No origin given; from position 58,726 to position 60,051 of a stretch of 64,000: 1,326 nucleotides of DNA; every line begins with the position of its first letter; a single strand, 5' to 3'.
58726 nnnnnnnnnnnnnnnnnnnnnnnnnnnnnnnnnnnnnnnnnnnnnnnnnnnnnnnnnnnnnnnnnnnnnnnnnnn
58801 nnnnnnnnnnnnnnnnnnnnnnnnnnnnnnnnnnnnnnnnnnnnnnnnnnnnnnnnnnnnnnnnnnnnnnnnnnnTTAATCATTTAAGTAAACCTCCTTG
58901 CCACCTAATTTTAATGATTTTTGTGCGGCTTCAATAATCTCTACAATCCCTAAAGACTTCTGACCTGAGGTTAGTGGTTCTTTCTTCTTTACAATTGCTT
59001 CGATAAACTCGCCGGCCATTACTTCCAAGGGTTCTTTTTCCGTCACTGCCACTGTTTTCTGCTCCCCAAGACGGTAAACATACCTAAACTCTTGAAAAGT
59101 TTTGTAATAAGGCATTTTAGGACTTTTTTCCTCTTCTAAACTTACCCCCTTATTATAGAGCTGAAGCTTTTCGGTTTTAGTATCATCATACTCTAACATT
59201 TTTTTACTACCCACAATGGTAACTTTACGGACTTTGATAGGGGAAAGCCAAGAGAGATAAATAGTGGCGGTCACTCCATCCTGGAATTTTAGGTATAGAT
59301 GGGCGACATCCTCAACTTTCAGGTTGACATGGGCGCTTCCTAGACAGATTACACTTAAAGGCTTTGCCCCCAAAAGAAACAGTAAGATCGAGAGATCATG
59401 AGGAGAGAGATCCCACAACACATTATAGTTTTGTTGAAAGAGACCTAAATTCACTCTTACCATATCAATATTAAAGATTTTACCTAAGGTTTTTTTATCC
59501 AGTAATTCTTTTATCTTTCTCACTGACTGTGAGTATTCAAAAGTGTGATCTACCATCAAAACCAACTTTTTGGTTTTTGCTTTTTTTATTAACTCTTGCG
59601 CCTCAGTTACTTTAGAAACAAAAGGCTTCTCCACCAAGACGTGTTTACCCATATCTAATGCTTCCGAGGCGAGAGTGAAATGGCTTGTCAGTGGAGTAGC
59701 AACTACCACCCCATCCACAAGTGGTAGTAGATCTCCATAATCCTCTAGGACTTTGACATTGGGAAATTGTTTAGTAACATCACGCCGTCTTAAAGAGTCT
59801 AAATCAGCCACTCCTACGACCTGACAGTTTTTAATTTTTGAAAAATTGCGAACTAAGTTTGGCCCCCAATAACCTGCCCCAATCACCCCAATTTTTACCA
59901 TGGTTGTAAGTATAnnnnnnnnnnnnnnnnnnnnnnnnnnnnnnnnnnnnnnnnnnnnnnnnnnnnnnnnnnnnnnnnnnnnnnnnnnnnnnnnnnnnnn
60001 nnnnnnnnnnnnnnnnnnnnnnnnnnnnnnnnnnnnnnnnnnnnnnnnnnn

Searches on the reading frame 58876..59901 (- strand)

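Call 68: search_protein_families(library=ncbifam, proteins=[window:58876-59901:-], max_evalue=0.00001)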
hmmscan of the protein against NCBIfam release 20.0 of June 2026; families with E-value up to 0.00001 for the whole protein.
window:58876-59901:- (341 aa): 9 families
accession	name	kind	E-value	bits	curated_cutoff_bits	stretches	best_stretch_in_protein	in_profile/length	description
NF040723.1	UDP-GlcNAcDh_Arch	equivalog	3.5e-52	177.8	450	1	2-262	1-260/302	UDP-N-acetylglucosamine 3-dehydrogenase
TIGR04380.1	myo_inos_iolG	equivalog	4.9e-29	101.3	355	1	1-256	1-270/330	inositol 2-dehydrogenase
NF008607.0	PRK11579.1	subfamily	1.4e-20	73.6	330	1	2-205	5-217/346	oxidoreductase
NF058561.1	BT_2158_fam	equivalog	4.3e-17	61.8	750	1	4-147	38-182/487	glycoside 3-dehydrogenase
NF041392.1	XylDh_Gfo6_Halo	equivalog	2.5e-15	56.1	350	1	2-144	17-165/350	D-xylose 1-dehydrogenase Gfo6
NF052679.1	InsChiInosDhIolG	equivalog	6.3e-12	45.2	540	1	2-184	3-192/343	bifunctional inositol 2-dehydrogenase/D-chiro-inositol 1-dehydrogenase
NF007574.0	PRK10206.1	equivalog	1.1e-11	44.4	352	1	57-146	59-150/345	oxidoreductase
NF052479.1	LevoglcsnDh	equivalog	1.7e-11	43.4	650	1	32-145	42-157/386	levoglucosan dehydrogenase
NF058563.1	BT_2159_fam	equivalog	2e-09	36.9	650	1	2-154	1-155/350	disaccharide 3-dehydrogenase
